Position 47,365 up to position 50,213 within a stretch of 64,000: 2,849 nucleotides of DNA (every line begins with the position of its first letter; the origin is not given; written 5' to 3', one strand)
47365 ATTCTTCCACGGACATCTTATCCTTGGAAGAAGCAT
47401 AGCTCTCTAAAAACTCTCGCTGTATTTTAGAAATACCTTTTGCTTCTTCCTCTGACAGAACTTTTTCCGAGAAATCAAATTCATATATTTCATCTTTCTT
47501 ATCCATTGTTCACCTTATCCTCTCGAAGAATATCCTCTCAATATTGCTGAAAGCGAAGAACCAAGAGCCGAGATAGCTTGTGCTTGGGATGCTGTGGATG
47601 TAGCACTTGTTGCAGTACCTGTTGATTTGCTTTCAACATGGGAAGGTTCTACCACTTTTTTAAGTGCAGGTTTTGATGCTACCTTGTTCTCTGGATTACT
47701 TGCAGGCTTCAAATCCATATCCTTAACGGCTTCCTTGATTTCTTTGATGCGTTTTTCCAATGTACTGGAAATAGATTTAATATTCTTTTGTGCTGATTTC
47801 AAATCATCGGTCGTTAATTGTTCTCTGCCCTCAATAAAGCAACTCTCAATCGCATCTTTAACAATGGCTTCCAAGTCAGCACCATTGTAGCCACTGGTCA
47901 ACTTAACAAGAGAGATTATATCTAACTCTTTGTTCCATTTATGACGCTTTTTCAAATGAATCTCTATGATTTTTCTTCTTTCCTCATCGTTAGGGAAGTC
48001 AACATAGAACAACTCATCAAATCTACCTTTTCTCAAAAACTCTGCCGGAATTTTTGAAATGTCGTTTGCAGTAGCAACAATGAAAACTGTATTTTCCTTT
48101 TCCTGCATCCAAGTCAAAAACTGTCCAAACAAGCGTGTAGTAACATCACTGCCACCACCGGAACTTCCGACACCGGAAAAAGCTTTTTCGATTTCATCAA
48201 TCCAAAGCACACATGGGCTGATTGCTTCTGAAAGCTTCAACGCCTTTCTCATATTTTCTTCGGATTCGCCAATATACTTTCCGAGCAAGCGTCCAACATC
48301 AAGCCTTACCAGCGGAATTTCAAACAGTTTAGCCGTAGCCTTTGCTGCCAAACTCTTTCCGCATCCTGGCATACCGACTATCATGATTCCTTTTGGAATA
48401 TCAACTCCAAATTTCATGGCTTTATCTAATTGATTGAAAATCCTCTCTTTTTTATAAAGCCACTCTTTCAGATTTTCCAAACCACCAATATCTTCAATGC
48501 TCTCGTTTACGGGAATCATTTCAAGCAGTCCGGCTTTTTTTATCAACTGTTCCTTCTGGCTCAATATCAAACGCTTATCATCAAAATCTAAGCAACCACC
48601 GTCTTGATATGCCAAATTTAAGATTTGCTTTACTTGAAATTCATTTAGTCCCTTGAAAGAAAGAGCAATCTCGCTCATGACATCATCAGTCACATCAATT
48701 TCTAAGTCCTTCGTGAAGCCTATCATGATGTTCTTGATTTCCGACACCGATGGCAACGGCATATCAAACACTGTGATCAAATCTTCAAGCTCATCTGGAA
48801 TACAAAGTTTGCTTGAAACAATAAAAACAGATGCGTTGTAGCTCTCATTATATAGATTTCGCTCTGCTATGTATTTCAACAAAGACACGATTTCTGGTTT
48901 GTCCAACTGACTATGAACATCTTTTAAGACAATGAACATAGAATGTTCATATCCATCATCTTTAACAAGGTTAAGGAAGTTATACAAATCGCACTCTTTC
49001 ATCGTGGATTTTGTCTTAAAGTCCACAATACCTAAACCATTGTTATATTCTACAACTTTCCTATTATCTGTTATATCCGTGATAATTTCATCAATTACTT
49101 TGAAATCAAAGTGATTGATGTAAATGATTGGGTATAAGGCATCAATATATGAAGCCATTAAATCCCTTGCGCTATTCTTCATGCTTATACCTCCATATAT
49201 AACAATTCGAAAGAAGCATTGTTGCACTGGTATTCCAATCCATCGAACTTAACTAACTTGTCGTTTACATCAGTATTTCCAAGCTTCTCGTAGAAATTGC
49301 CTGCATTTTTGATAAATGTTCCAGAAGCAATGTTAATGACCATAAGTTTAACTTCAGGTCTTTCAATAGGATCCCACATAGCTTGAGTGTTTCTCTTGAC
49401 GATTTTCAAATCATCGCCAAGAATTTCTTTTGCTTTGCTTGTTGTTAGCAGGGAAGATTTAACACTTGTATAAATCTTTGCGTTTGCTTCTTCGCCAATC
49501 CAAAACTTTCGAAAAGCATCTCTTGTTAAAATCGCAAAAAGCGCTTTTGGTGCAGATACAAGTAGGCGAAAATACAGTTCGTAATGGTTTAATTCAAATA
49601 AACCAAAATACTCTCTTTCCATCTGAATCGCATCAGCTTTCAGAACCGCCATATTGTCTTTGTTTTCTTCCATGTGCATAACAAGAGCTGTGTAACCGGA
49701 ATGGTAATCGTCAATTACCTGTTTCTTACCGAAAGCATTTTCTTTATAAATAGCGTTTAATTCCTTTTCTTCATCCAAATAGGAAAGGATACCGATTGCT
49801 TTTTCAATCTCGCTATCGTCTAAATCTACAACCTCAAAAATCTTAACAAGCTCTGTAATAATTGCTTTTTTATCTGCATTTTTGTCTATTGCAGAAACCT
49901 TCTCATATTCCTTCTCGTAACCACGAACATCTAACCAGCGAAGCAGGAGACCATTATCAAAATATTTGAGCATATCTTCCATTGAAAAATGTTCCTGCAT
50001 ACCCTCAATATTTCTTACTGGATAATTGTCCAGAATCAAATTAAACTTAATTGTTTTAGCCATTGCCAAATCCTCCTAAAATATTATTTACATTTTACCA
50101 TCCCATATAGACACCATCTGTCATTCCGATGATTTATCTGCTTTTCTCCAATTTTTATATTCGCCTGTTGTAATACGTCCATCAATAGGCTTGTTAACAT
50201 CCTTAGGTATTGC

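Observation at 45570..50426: AT-rich operon around a Ycf46-like AAA+ ATPase, carried as cargo of a decayed mobile element: candidate undescribed conflict/defence system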

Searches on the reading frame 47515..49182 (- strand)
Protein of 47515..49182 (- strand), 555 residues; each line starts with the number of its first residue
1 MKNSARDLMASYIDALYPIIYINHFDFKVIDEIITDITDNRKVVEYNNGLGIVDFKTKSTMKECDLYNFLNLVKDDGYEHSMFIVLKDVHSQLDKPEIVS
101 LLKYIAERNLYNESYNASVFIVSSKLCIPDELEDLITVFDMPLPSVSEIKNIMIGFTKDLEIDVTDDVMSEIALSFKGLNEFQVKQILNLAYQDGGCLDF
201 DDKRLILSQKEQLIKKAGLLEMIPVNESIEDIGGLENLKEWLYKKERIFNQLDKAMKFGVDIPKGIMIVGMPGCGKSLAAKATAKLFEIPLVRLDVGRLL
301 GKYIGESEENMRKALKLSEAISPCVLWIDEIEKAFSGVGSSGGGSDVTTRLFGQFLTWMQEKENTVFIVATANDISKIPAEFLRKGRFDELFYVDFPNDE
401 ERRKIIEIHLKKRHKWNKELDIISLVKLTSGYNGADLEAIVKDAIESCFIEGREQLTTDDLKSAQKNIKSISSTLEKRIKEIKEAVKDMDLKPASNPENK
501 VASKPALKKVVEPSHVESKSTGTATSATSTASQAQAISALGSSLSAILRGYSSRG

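Call 3: search_protein_families(library=pfam, proteins=[window:47515-49182:-], max_evalue=0.01)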
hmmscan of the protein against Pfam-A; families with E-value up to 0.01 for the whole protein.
window:47515-49182:- (555 aa): 6 families
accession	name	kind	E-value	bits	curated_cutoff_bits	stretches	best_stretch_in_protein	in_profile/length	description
PF00004.35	AAA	-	1.2e-29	103.8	21.2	1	266-395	1-130/131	ATPase family associated with various cellular activities (AAA)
PF17862.7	AAA_lid_3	-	5.3e-09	35.9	27.2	1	420-462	2-44/45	AAA+ lid domain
PF23902.1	AAA_lid_PRS2_C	-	5e-05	23.8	34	1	399-468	1-70/73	PRS2 AAA+ lid C-terminal domain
PF07462.16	MSP1_C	-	0.00048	19.4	29.8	1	458-536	202-281/554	Merozoite surface protein 1 (MSP1) C-terminus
PF07724.20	AAA_2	-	0.0016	18.9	27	1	266-338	6-91/166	AAA domain (Cdc48 subfamily)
PF13207.12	AAA_17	-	0.0068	17.1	27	0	269-308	1-38/136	AAA domain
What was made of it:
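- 47515..49182 (-): AAA+ ATPase, 555 aa: core component 2. Classical (Cdc48/PAN/FtsH) clade, with a ~225-aa N-terminal domain and a 55-aa low-complexity C-terminal tail. Pfam AAA 1.2e-29 plus AAA_lid_3 (call 3).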

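Call 4: search_protein_families(library=padloc, proteins=[window:47515-49182:-], max_evalue=0.01)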
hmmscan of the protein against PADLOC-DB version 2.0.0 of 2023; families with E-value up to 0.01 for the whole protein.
window:47515-49182:- (555 aa): 6 families
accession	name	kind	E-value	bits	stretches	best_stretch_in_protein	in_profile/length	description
PDLC02196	IetA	-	4.8e-26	90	1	249-487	108-338/374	-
PDLC02195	IetA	-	6.3e-19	66.5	1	249-486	123-352/395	-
PDLC04232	IetA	-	9.5e-11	39.7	1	258-459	111-307/330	-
PDLC04231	IetA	-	1.3e-06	26.5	1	263-341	117-194/262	-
PDLC00915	TRIP13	-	0.00011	19.7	0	360-470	176-293/302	TRIP13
PDLC04140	mad8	-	0.0064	14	0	261-514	23-156/314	mads_8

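Call 5: search_protein_families(library=ncbifam, proteins=[window:47515-49182:-], max_evalue=0.01)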
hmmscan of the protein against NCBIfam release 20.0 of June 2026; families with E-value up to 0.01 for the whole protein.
window:47515-49182:- (555 aa): 16 families
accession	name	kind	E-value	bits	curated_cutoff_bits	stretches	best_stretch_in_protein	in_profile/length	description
NF003069.1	PRK03992.1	subfamily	2e-39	135.8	500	1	226-470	127-374/379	proteasome-activating nucleotidase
TIGR01243.1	CDC48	subfamily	4.8e-38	131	802.65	1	227-489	450-717/733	CDC48 family AAA ATPase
TIGR01242.2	TIGR01242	subfamily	7.8e-38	130.4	500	1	226-470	110-357/362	proteasome-activating nucleotidase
TIGR01241.2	FtsH_fam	equivalog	2.3e-33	115.8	600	1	228-487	160-418/598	ATP-dependent zinc metalloprotease FtsH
NF047747.1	PrtsmActNtasePan2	equivalog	1.7e-32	113.1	700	1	229-469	150-393/397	proteasome-activating nucleotidase Pan2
NF047748.1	PrtsmActNtasePan1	equivalog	3.7e-31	108.5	750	1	228-474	146-395/405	proteasome-activating nucleotidase Pan1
NF041006.2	cell_div_CdvC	equivalog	3.5e-27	95.3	650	1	228-446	101-320/370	cell division protein CdvC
NF008004.0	PRK10733.1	equivalog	2.5e-25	88.5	1008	1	219-445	141-369/644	ATP-dependent zinc metalloprotease FtsH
NF042959.1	IteA_antiphage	equivalog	8.4e-23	81.1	510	1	249-478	111-334/367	anti-phage ATPase IteA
TIGR03689.1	pup_AAA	equivalog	3.9e-20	72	504.75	1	227-455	179-417/512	proteasome ATPase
NF003745.1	PRK05342.1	equivalog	1.5e-05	24.1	359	1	256-333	101-185/418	ATP-dependent Clp protease ATP-binding subunit ClpX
TIGR00382.1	clpX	equivalog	9.7e-05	21.5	370.75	1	253-333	106-193/414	ATP-dependent protease ATP-binding subunit ClpX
TIGR00390.1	hslU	equivalog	0.0001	21.4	362.45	1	250-309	35-94/441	ATP-dependent protease ATPase subunit HslU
TIGR00763.1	lon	equivalog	0.00041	18.9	608.05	1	245-422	335-523/795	endopeptidase La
TIGR02928.1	TIGR02928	subfamily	0.0022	16.9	181.3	0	251-287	30-64/366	orc1/cdc6 family replication initiation protein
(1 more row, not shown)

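Call 6: search_protein_families(library=phrogs, proteins=[window:47515-49182:-], max_evalue=0.01)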
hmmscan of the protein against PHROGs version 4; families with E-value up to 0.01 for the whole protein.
window:47515-49182:- (555 aa): 14 families
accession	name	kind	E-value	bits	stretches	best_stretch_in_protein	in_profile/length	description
phrog_8638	-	unknown function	7e-115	385.8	1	117-512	153-557/568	-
phrog_10401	-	other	6.5e-41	141.8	1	233-437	433-606/667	ATPase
phrog_3757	-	unknown function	1.3e-35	124.5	1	246-484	109-341/367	-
phrog_30773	-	unknown function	4.4e-30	105.6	1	229-488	162-421/666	-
phrog_9172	-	unknown function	5.6e-17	62.7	1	248-441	89-293/509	-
phrog_10440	-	unknown function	5.2e-08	32.8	1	251-494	220-447/483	-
phrog_4339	-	unknown function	1.3e-05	25.6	1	163-377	243-416/552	-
phrog_7485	-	unknown function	7.1e-05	22.9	1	259-407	223-372/430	-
phrog_4871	-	other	0.00043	19.8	1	283-351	243-313/764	ATP-dependent protease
phrog_2376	-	other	0.00082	19.8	1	247-474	63-271/363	ATPase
phrog_249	-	moron, auxiliary metabolic gene and host takeover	0.0015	18.9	1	245-295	111-159/380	porphyrin biosynthesis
phrog_2107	-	other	0.0034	18.1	1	266-333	6-74/201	thymidylate kinase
phrog_5534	-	unknown function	0.0045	17.3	0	266-367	30-132/273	-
phrog_296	-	integration and excision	0.0079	15.9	0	245-285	300-340/626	DNA transposition protein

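Call 10: search_solved_structures(query=window:47515-49182:-, max_evalue=0.001)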
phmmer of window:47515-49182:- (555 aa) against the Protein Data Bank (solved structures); distinct sequences matched with E-value up to 0.001: 276 (the best 60 are shown).
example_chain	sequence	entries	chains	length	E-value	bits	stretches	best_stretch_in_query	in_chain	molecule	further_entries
9m4n_A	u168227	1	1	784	3.7e-63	217.4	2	226-492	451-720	Cell division control protein 48 homolog A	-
9m3v_A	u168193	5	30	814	4.2e-63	217.2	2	226-492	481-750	Cell division control protein 48 homolog A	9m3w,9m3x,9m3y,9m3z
7wub_C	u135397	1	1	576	4.4e-61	210.6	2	198-459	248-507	Transitional endoplasmic reticulum ATPase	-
7wub_D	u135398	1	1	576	4.9e-61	210.4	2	198-458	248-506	Transitional endoplasmic reticulum ATPase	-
7rlh_A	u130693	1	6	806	8.1e-61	209.7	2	198-459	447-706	Transitional endoplasmic reticulum ATPase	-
7rlj_A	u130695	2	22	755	8.7e-61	209.6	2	197-459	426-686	Transitional endoplasmic reticulum ATPase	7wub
7rlg_A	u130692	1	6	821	8.7e-61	209.6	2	198-459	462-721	Transitional endoplasmic reticulum ATPase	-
7mdm_B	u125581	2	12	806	8.9e-61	209.5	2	197-459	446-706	Transitional endoplasmic reticulum ATPase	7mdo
8yka_A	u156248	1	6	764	9.1e-61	209.5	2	197-459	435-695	Transitional endoplasmic reticulum ATPase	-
7y4w_A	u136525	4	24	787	1e-60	209.4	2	197-459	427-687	Transitional endoplasmic reticulum ATPase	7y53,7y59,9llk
7rlb_A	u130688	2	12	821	1e-60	209.4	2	197-458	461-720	Transitional endoplasmic reticulum ATPase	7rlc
7l5w_A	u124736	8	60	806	1.1e-60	209.2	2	198-459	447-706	Transitional endoplasmic reticulum ATPase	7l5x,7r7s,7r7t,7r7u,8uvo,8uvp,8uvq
7bp9_A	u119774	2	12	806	1.1e-60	209.2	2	198-459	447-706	Transitional endoplasmic reticulum ATPase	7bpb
7bp8_A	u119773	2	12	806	1.1e-60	209.2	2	198-459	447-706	Transitional endoplasmic reticulum ATPase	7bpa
10qq_A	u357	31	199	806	1.1e-60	209.2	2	198-459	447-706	Transitional endoplasmic reticulum ATPase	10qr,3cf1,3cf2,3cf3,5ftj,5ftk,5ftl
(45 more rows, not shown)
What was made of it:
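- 47515..49182 (-): Best PDB matches are the CDC48/p97 D2 domain, 4e-63 (call 10).
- On Classical-clade AAA+ protein unfoldases: CDC48 D2 is the best PDB match (call 10).
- Closest known: Cdc48/p97/VAT, PAN and FtsH classical AAA+ unfoldases with N-domain adaptors. Same: These give the best sequence matches (4e-63 to CDC48 D2; PAN 2e-39; calls 5, 10).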

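Call 83: search_dna_similar(query=window:47515-49182:-, collection=phages, mode=protein, max_evalue=1e-20, max_rows=15)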
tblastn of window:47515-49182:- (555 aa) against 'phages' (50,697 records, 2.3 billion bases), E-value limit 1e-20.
Records with a match: 83; places in all: 87; records where one place covers at least 80% of the query: 1.
Best place of each record, by identity: <60% 83.
By first word of the organism name: Mycobacterium 34; Vibrio 17; Pseudomonas 12; Rhizobium 6; Rhodobacter 5; Stenotrophomonas 4; Acidianus 2; Streptococcus 1; Agrobacterium 1; Aeromonas 1.
By host as written in the record: Mycobacterium smegmatis mc2 155 18; Mycobacterium smegmatis mc2155 6; Rhodobacter capsulatus YW1 5; Pseudomonas aeruginosa 5; Mycobacterium smegmatis mc#155 4; Stenotrophomonas maltophilia 4; Rhizobium leguminosarum biovar viciae 3841 2; - 2; and 31 more.
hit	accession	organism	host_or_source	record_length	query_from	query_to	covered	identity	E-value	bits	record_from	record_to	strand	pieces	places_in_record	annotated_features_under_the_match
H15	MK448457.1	Streptococcus satellite phage Javan368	Streptococcus oralis U-o2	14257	5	497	89%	30.8%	7e-69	247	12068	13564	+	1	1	hypothetical protein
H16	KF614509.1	Rhizobium phage vB_RleS_L338C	Rhizobium leguminosarum biovar viciae ...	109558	110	504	71%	36.0%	8e-60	220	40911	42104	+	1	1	AAA+ family ATPase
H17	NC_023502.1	Rhizobium phage vB_RleS_L338C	Rhizobium leguminosarum biovar viciae ...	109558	110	504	71%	36.0%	8e-60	220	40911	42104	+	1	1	AAA+ family ATPase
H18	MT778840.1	Rhizobium phage P11VFA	-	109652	110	504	71%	36.0%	8e-60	220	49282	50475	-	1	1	AAA+ family ATPase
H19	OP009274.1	Rhodobacter phage RcKickapoo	Rhodobacter capsulatus YW1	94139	81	506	77%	32.7%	8e-59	218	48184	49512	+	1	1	AAA-ATPase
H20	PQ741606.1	Agrobacterium phage JP1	Agrobacterium tumefaciens 15955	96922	93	496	73%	34.0%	1e-63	232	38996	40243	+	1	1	AAA-ATPase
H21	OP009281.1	Rhodobacter phage RcMenchie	Rhodobacter capsulatus YW1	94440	79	502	76%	32.2%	2e-57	213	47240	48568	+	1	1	AAA-ATPase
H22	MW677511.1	Rhodobacter phage RcDurkin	Rhodobacter capsulatus YW1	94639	79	502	76%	32.2%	2e-57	213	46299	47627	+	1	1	60: AAA-ATPase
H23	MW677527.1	Rhodobacter phage RcTiptonus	Rhodobacter capsulatus YW1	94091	79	502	76%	32.2%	8e-57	212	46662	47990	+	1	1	60: AAA-ATPase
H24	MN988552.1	Rhizobium phage RHph_I4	Rhizobium phaseoli N771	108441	110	504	71%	34.5%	2e-58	216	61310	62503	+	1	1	ATPase domain-containing protein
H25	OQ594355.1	Aeromonas phage HJ05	Aeromonas hydrophila AH10 (CCTCC ...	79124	128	484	64%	34.4%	6e-54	203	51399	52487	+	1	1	hypothetical protein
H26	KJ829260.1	Mycobacterium phage YungJamal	Mycobacterium smegmatis mc2 155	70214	118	512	71%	30.4%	4e-54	204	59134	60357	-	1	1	97: AAA-ATPase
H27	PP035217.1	Mycobacterium phage Suarez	Mycolicobacterium smegmatis mc^2 155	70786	118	512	71%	30.4%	4e-54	203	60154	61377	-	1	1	AAA-ATPase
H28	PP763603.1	Mycobacterium phage Wildflower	Mycobacterium smegmatis mc2155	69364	118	512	71%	30.4%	5e-54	203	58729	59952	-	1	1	97: AAA-ATPase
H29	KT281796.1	Mycobacterium phage Zakhe101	Mycobacterium smegmatis mc2 155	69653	118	512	71%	30.4%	5e-54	203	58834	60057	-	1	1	AAA-ATPase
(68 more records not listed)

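Call 84: get_annotated_region(hit=H15, flank=5000)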
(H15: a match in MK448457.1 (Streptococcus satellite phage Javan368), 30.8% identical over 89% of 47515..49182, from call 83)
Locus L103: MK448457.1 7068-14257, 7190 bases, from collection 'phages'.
description: Streptococcus satellite phage Javan368, complete genome.
organism: Streptococcus satellite phage Javan368 (NCBI taxid 2558664)
taxonomy: Viruses
host: Streptococcus oralis U-o2; source: -; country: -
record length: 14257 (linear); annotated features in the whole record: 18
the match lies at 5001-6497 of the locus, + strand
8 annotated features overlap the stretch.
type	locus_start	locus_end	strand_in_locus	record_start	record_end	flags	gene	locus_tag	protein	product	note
CDS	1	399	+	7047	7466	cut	-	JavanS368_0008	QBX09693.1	hypothetical protein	-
CDS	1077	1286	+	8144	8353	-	-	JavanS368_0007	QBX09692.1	hypothetical protein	-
CDS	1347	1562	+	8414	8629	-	-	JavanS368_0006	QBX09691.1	hypothetical protein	-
CDS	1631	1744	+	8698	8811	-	-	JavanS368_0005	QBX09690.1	hypothetical protein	-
CDS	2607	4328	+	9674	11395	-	-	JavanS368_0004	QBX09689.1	hypothetical protein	FIG00670618: hypothetical protein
CDS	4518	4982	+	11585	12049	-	-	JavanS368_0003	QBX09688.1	hypothetical protein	-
CDS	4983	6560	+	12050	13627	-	-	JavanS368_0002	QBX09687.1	hypothetical protein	FIG00668548: hypothetical protein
CDS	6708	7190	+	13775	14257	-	-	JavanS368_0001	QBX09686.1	hypothetical protein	FIG00669317: hypothetical protein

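Call 87: search_protein_families(library=pfam, proteins=[L103:2607-4325:+, L103:4518-4979:+, L103:6708-7187:+], max_evalue=0.001)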
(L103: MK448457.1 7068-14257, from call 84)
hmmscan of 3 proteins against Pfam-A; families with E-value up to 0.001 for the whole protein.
L103:2607-4325:+ (573 aa): 0 families

L103:4518-4979:+ (154 aa): 0 families

L103:6708-7187:+ (160 aa): 0 families

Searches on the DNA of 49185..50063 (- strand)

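Call 69: search_dna_similar(query=L016:932-4900:+, collection=ecoli_genomes, mode=distant, max_evalue=0.00001, max_rows=10)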
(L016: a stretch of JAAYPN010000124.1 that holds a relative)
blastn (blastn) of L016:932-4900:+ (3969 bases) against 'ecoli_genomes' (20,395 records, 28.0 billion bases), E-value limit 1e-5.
Records with a match: 2; places in all: 2; records where one place covers at least 80% of the query: 0.
Genomes with a match: 2 of 5426; with a place that covers at least 80% of the query: 0. Places per genome that has any: lowest 1, median 1, highest 1. On chromosomes: 2 places; on plasmids: 0.
Best place of each record, by identity: 60-80% 2.
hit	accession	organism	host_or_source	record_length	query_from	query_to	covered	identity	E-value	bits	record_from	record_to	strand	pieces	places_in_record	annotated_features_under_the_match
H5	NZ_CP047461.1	Escherichia coli strain ZF34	a feces sample of swine origin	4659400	1803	2092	7%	68.6%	1e-20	113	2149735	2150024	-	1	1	ATP-binding protein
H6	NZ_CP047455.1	Escherichia coli strain ZF31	a feces sample of swine origin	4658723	1803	2092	7%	68.6%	1e-20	113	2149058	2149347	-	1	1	ATP-binding protein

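Call 70: get_annotated_region(hit=H5, flank=8000)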
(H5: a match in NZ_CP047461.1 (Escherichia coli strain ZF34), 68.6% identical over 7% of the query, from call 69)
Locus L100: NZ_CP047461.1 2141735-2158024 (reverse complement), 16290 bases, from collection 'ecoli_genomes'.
description: Escherichia coli strain ZF34 chromosome, complete genome
organism: Escherichia coli strain ZF34 (NCBI taxid 562)
replicon: chromosome; assembly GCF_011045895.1
host: -; source: a feces sample of swine origin; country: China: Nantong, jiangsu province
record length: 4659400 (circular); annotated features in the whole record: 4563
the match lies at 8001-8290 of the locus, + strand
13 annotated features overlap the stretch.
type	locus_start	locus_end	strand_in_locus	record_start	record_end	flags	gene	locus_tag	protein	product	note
CDS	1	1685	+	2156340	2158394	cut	brxL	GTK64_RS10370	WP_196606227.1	protease Lon-related BREX system protein BrxL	-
CDS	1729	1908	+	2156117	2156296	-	-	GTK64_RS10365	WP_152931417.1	hypothetical protein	-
CDS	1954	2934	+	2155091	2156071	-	-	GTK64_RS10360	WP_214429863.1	IS5-like element IS5 family transposase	-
CDS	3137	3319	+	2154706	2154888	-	-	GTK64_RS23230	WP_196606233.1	thermonuclease family protein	-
CDS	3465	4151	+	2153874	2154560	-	-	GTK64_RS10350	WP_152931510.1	vWA domain-containing protein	-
CDS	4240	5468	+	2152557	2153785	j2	-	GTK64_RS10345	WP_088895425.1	IS3-like element IS2 family transposase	programmed frameshift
CDS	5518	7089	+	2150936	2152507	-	-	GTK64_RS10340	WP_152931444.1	hypothetical protein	-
CDS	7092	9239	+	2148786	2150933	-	-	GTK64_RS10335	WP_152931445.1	ATP-binding protein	-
CDS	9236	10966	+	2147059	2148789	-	-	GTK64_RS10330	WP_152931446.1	Card1-like endonuclease domain-containing protein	-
CDS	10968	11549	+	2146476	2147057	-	-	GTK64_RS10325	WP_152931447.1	VWA domain-containing protein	-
CDS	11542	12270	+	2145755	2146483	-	-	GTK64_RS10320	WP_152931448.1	PP2C family serine/threonine-protein phosphatase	-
CDS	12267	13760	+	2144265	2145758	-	-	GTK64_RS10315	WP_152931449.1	protein kinase domain-containing protein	-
CDS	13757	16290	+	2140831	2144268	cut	-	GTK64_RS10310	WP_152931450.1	DEAD/DEAH box helicase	-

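Call 86: search_dna_similar(query=L100:5518-9239:+, collection=ecoli_genomes, mode=near, max_rows=10)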
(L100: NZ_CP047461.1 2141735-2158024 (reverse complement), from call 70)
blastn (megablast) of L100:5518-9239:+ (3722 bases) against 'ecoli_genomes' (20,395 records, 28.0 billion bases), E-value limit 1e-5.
Records with a match: 3; places in all: 3; records where one place covers at least 80% of the query: 3.
Genomes with a match: 3 of 5426; with a place that covers at least 80% of the query: 3. Places per genome that has any: lowest 1, median 1, highest 1. On chromosomes: 2 places; on plasmids: 1.
Best place of each record, by identity: >=99% 2; 80-90% 1.
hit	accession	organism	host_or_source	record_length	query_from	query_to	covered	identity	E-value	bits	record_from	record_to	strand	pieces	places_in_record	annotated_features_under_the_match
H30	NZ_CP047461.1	Escherichia coli strain ZF34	a feces sample of swine origin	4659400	1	3722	100%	100.0%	0e+0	6874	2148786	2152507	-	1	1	ATP-binding protein | hypothetical protein | Card1-like endonuclease domain-containing protein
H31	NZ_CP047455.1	Escherichia coli strain ZF31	a feces sample of swine origin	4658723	1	3722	100%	100.0%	0e+0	6874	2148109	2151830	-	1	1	ATP-binding protein | hypothetical protein | Card1-like endonuclease domain-containing protein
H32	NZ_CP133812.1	Escherichia coli strain EC2001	food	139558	1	3722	100%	83.7%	0e+0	3511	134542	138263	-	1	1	AAA family ATPase | hypothetical protein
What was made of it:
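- It is absent from almost all of 5,426 E. coli genomes, where only 3 carry a variant (calls 69, 86).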

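Call 88: get_annotated_region(hit=H32, flank=7000)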
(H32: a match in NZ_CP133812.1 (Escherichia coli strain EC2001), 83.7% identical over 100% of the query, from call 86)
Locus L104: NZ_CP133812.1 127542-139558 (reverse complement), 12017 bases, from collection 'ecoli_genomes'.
description: Escherichia coli strain EC2001 plasmid unnamed1, complete sequence
organism: Escherichia coli strain EC2001 (NCBI taxid 562)
replicon: plasmid unnamed1; assembly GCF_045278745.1
host: -; source: food; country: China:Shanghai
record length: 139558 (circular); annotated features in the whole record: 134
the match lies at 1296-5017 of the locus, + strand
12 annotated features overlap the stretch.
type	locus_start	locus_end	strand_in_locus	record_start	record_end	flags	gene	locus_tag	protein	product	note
CDS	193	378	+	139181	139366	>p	-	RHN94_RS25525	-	IS3 family transposase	incomplete; partial in the middle of a contig; missing N-terminus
CDS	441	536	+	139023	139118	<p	-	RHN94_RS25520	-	type I restriction endonuclease subunit M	incomplete; partial in the middle of a contig; missing C-terminus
CDS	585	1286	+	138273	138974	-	-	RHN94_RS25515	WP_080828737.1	VWA domain-containing protein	-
CDS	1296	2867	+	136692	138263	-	-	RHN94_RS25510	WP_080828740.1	hypothetical protein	-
CDS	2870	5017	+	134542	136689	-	-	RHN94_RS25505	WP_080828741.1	AAA family ATPase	-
CDS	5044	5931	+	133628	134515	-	-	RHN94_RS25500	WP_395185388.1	hypothetical protein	-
CDS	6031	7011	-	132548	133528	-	-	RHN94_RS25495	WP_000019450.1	IS5-like element ISKpn26 family transposase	-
CDS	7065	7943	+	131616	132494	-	-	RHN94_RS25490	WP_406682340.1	Card1-like endonuclease domain-containing protein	-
CDS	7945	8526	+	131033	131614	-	-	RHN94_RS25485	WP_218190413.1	hypothetical protein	-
CDS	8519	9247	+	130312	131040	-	-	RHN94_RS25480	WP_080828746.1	PP2C family serine/threonine-protein phosphatase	-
CDS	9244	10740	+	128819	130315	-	-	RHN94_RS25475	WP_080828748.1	protein kinase domain-containing protein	-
CDS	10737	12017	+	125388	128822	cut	-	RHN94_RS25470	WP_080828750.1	ATP-binding protein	-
